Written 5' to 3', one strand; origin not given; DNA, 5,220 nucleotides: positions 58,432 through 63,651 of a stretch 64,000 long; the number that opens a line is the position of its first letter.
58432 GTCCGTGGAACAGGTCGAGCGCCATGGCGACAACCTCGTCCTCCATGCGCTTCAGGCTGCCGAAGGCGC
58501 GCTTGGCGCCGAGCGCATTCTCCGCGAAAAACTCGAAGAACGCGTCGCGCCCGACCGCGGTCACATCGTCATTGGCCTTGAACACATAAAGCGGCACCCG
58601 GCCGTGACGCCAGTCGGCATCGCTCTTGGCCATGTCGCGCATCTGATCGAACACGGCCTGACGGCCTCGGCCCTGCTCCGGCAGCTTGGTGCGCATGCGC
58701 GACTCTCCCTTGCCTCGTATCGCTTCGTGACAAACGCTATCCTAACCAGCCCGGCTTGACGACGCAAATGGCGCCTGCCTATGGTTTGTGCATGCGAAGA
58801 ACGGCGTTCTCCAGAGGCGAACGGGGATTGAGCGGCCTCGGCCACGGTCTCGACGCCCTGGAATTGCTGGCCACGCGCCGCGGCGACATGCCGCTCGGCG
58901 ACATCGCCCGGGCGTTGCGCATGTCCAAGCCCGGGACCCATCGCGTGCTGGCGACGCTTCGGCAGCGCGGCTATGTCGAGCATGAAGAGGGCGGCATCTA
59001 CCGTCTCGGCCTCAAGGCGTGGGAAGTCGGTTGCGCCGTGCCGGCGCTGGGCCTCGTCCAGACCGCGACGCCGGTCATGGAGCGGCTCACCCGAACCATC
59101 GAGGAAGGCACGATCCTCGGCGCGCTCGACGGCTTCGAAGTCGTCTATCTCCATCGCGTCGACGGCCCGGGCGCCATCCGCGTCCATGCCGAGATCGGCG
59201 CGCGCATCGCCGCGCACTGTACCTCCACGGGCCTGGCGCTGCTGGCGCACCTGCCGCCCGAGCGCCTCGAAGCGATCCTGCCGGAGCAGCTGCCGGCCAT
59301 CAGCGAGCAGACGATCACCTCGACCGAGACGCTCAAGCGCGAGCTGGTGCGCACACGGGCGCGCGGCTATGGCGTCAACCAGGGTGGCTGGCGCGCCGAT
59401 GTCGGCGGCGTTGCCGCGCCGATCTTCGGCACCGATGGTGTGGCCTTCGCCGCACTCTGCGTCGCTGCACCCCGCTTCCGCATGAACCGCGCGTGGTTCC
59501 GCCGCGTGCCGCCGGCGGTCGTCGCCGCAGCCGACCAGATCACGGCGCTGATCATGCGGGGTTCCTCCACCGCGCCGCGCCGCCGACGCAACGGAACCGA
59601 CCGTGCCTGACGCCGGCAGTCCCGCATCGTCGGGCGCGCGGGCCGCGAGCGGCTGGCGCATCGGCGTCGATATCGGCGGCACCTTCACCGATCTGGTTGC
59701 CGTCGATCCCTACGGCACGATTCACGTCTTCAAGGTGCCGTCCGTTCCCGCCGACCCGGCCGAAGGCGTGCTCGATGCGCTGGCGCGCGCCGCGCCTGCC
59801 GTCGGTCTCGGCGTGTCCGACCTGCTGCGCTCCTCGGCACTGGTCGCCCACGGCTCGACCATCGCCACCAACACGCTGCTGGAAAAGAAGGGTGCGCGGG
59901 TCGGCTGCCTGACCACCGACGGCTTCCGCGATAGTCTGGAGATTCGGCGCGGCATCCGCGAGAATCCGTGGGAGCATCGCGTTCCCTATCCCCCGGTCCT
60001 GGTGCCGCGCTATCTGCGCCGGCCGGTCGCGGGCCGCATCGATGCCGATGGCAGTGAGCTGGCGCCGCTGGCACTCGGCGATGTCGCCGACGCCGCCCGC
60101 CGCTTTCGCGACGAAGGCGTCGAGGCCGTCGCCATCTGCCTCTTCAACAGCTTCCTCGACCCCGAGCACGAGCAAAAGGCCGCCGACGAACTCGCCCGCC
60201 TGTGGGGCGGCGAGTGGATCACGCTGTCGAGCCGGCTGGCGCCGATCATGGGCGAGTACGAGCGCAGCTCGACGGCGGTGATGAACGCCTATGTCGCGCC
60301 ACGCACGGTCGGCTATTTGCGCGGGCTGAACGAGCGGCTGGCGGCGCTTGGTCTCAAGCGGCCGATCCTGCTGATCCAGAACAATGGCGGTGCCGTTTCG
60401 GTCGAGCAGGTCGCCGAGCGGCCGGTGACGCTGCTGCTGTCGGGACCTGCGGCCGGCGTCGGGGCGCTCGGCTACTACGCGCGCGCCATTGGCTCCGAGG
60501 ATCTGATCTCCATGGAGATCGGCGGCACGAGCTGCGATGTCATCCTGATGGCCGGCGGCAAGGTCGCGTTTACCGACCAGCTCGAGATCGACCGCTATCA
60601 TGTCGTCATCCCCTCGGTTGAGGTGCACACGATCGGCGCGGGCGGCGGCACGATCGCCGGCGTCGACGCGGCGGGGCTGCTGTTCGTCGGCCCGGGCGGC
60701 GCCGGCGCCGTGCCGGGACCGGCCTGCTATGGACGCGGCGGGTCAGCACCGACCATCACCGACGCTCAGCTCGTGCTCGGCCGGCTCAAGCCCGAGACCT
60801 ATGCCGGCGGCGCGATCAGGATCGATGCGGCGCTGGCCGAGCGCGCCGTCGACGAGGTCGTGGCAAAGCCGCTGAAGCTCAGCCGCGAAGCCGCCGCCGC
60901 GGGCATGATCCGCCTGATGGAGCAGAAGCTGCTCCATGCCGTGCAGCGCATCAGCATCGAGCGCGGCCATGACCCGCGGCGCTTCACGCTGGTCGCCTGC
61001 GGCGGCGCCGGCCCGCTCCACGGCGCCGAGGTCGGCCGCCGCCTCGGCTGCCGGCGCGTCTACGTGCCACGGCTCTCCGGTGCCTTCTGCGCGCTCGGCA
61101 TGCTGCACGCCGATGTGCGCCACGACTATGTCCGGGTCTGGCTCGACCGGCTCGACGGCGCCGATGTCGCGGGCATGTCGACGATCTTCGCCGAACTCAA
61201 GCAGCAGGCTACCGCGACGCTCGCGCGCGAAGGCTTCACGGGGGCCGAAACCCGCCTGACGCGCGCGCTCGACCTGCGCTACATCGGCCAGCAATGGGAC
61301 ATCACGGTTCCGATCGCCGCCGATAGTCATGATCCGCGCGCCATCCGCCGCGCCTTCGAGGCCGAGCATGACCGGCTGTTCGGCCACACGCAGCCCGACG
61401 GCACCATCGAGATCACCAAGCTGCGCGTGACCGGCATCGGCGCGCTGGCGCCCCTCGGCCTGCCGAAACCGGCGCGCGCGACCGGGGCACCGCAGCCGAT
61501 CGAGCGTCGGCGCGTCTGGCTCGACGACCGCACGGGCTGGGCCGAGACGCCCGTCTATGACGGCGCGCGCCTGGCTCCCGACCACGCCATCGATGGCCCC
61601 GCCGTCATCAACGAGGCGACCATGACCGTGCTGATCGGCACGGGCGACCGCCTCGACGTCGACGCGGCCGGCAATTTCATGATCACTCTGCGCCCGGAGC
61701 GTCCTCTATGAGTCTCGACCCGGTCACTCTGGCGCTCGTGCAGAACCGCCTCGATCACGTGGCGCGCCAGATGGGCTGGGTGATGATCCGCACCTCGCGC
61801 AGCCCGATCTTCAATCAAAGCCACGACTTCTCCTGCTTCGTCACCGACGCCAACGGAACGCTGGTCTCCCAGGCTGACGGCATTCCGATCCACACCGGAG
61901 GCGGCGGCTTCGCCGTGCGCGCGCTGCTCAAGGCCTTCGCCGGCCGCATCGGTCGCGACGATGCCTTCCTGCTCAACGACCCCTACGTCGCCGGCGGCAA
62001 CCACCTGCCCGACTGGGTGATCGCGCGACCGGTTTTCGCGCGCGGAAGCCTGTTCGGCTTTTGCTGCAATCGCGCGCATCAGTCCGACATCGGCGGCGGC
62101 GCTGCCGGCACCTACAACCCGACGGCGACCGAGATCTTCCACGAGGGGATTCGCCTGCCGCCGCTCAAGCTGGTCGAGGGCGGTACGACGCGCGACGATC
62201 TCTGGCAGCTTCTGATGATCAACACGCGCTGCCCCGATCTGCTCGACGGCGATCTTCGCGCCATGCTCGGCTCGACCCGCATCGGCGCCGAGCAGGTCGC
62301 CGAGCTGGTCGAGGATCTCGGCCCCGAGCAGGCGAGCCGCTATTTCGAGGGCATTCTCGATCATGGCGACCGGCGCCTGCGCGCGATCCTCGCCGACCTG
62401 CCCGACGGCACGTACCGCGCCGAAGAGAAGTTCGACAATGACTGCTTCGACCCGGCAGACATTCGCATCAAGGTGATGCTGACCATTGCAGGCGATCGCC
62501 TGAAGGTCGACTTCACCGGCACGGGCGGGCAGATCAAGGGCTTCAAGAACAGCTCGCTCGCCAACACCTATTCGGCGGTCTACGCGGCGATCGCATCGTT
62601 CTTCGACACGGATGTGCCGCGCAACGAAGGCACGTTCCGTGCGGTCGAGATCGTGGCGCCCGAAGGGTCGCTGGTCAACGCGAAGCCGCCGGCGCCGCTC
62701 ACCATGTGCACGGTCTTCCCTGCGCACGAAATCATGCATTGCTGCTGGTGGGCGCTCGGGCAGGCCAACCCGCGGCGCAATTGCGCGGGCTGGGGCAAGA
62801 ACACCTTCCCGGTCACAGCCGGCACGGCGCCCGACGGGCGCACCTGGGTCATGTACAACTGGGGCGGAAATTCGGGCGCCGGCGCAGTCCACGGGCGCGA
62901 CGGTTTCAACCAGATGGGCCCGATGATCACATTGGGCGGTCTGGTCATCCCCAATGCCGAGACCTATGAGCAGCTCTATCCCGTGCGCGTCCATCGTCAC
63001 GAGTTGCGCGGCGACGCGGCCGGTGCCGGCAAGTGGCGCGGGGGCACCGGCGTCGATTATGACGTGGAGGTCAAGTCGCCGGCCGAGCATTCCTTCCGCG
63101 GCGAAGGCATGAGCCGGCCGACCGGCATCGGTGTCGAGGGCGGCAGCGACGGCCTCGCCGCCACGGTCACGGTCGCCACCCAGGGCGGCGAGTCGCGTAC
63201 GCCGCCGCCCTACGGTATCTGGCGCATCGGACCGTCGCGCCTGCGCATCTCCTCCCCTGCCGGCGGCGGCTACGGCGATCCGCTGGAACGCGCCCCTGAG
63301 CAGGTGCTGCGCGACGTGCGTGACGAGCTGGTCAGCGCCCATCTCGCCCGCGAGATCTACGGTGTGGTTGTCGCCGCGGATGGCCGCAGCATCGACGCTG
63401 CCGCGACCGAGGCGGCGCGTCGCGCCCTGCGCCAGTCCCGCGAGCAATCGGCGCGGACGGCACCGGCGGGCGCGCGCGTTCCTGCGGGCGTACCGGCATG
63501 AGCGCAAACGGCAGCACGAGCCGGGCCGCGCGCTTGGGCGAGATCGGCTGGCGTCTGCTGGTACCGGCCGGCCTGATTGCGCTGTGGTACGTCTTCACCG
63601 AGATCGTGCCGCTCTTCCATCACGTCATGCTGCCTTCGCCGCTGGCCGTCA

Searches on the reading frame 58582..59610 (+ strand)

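Call 40: search_protein_families(library=pfam, proteins=[window:58582-59610:+], max_evalue=0.00001)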
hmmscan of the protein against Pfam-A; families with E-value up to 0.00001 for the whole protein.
window:58582-59610:+ (342 aa): 3 families
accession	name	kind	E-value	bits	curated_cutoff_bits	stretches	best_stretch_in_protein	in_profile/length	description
PF01614.24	IclR_C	-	5.5e-36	124.2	24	1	155-321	6-173/174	Bacterial transcriptional regulator IclR C-terminal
PF09339.16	HTH_IclR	-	3.5e-13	49.5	22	1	87-135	3-51/52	IclR helix-turn-helix domain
PF12802.13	MarR_2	-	1.3e-07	32.2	27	1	91-136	9-54/61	MarR family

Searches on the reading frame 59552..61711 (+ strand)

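Call 40: search_protein_families(library=pfam, proteins=[window:59552-61711:+], max_evalue=0.00001)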
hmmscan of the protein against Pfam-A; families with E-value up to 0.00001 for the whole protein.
window:59552-61711:+ (719 aa): 3 families
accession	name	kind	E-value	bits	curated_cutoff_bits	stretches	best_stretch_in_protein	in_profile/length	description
PF01968.24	Hydantoinase_A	-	3.4e-86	289.5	22.9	1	238-525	1-290/291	Hydantoinase/oxoprolinase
PF05378.19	Hydant_A_N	-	4.1e-44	150.8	25.2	1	36-214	1-172/176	Hydantoinase/oxoprolinase N-terminal region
PF19278.4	Hydant_A_C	-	3.3e-11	43.4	21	1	540-705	12-184/193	Hydantoinase/oxoprolinase C-terminal domain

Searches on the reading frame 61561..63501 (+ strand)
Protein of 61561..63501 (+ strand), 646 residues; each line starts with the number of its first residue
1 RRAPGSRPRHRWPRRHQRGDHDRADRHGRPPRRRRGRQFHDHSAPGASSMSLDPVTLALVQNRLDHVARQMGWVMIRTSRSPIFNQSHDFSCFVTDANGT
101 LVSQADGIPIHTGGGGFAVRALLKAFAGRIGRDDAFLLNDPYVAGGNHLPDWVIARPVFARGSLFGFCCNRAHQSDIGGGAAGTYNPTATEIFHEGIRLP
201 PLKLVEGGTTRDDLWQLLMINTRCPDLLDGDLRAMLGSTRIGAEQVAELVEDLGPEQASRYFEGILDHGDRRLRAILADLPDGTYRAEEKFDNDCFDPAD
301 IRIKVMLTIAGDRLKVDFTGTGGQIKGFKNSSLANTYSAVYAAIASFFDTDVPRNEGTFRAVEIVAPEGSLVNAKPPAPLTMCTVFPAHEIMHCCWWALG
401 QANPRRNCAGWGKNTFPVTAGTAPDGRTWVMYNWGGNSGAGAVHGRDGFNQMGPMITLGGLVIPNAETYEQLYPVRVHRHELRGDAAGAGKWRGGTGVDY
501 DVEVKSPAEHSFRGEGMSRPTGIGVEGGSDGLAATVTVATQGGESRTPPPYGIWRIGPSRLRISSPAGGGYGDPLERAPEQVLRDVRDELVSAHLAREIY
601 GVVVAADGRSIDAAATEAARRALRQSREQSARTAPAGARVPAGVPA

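Call 40: search_protein_families(library=pfam, proteins=[window:61561-63501:+], max_evalue=0.00001)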
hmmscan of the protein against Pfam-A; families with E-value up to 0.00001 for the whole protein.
window:61561-63501:+ (646 aa): 1 family
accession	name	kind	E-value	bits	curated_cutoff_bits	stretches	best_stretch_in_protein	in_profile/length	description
PF02538.19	Hydantoinase_B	-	1.2e-148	496.2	26.8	1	53-574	1-519/519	Hydantoinase B/oxoprolinase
